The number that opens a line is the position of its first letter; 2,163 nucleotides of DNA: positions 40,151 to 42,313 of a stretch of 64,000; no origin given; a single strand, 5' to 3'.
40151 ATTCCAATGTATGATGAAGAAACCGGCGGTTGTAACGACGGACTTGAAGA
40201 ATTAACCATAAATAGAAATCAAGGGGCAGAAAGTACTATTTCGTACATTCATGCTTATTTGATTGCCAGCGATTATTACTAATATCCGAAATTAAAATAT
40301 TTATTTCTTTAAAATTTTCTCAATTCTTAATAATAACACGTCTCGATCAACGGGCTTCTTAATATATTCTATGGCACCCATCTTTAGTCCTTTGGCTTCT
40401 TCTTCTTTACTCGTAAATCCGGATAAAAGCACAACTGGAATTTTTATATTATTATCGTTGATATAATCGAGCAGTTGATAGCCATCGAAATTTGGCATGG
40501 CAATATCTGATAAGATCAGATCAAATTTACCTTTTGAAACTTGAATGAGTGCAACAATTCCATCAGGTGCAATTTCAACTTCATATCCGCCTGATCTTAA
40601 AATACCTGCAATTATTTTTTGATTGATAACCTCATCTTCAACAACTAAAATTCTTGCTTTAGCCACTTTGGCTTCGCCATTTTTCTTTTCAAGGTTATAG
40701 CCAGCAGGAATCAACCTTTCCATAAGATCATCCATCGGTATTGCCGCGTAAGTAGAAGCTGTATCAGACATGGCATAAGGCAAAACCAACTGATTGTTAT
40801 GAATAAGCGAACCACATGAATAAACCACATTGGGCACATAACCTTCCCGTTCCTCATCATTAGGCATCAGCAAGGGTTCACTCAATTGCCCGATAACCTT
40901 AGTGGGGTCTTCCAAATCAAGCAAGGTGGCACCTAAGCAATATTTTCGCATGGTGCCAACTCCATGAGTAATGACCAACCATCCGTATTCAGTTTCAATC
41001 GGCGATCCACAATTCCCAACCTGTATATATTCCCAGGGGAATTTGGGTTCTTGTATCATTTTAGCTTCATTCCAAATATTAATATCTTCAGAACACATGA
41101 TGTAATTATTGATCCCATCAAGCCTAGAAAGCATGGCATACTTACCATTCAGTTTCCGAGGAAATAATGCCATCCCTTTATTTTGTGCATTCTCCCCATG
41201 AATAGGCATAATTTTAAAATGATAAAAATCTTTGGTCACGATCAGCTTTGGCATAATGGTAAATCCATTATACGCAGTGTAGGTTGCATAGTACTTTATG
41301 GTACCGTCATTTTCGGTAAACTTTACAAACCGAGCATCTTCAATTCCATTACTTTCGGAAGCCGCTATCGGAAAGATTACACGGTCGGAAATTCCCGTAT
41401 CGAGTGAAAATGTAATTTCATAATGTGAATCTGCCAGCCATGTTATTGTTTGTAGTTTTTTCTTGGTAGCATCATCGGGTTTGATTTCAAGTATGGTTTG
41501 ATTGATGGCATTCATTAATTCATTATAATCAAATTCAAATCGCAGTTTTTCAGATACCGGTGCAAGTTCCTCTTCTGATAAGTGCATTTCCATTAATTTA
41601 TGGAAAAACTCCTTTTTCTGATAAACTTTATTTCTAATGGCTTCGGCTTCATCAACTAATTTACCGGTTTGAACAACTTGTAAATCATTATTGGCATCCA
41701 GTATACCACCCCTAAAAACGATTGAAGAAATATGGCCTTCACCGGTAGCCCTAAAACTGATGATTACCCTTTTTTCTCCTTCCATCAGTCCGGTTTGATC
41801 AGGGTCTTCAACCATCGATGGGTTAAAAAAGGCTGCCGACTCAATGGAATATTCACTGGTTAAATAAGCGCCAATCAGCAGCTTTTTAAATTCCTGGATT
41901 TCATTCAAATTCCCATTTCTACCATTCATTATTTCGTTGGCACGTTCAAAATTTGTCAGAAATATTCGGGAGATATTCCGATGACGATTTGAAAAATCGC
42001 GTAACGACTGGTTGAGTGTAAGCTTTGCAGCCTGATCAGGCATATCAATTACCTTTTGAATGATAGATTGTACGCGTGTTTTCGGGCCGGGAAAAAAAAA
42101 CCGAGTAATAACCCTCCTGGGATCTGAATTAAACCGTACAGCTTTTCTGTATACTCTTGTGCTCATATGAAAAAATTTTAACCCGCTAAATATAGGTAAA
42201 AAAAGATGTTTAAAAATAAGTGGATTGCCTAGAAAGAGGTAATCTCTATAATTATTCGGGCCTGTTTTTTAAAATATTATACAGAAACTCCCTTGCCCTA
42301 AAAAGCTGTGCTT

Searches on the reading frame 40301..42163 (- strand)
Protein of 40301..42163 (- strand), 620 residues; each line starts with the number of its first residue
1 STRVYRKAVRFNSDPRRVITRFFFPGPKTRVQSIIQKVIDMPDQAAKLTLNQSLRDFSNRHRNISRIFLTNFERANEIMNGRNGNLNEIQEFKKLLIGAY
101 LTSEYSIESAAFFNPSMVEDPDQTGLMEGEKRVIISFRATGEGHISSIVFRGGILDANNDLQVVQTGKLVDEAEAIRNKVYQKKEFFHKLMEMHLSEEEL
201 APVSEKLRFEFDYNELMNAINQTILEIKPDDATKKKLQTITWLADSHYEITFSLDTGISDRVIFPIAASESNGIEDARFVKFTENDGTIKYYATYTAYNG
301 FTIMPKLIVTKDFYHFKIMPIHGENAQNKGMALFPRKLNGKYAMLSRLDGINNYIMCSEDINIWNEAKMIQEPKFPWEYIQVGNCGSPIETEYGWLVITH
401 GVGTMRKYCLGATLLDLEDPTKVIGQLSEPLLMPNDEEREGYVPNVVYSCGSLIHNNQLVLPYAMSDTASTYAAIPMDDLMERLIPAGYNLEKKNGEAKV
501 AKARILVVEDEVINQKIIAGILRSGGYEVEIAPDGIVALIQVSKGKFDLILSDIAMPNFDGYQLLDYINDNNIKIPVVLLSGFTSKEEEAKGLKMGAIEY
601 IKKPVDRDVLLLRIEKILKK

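Call 53: search_protein_families(library=ncbifam, proteins=[window:40301-42163:-], max_evalue=1e-10)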
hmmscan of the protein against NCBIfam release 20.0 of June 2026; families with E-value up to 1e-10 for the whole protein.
window:40301-42163:- (620 aa): 56 families (the best 25 are shown)
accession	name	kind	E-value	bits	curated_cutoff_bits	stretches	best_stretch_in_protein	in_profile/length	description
NF050092.1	BtaManbiosPhlase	equivalog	1.1e-43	149.5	550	1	239-484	105-350/351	BtaManbiosPhlase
NF052550.1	BManbPhaseBMBP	equivalog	2.8e-42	145.1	450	1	264-480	80-294/296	beta-1,2-mannobiose phosphorylase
NF008099.0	PRK10841.1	equivalog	9.7e-22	76.6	920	1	494-610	816-932/949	two-component system sensor histidine kinase RcsC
NF051850.1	RespRegRprY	equivalog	1.6e-20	73.5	370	1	502-619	4-121/234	response regulator transcription factor RprY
NF007689.0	PRK10365.1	equivalog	2.4e-20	72.7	760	1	502-618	5-121/441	sigma-54-dependent response regulator transcription factor ZraR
NF007135.0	PRK09581.1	equivalog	5.2e-20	71.7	474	1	502-616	2-118/457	PleD family two-component system response regulator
NF045991.1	RespRegCtrARhodob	equivalog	1.7e-18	67.2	350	1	504-619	2-117/224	response regulator transcription factor CtrA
NF045944.1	ResRegRpaBCyano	equivalog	3.3e-18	65.9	330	1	506-620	1-114/229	response regulator transcription factor RpaB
NF041733.1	resp_reg_CseB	equivalog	4.3e-18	65.5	350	1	504-619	2-116/228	two-component system response regulator CseB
NF051870.1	NAssimRespRegNtrX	equivalog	5.1e-18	65.2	600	1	504-618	3-119/452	nitrogen assimilation response regulator NtrX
NF011874.0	PRK15347.1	equivalog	5.6e-18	64.4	852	1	485-610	673-802/921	two component system sensor kinase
TIGR01387.1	cztR_silR_copR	subfamily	9.6e-18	64.6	279.2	1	505-620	1-116/218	heavy metal response regulator transcription factor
NF007969.0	PRK10693.1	equivalog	1.7e-17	63.5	329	1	500-606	5-111/337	two-component system response regulator RssB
NF046026.1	HisKinCckACaul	equivalog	7.3e-17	60.7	1000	1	502-619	558-677/678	cell cycle histidine kinase CckA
NF008469.0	PRK11361.1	equivalog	1.7e-16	60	714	1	501-618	3-120/461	acetoacetate metabolism transcriptional regulator AtoC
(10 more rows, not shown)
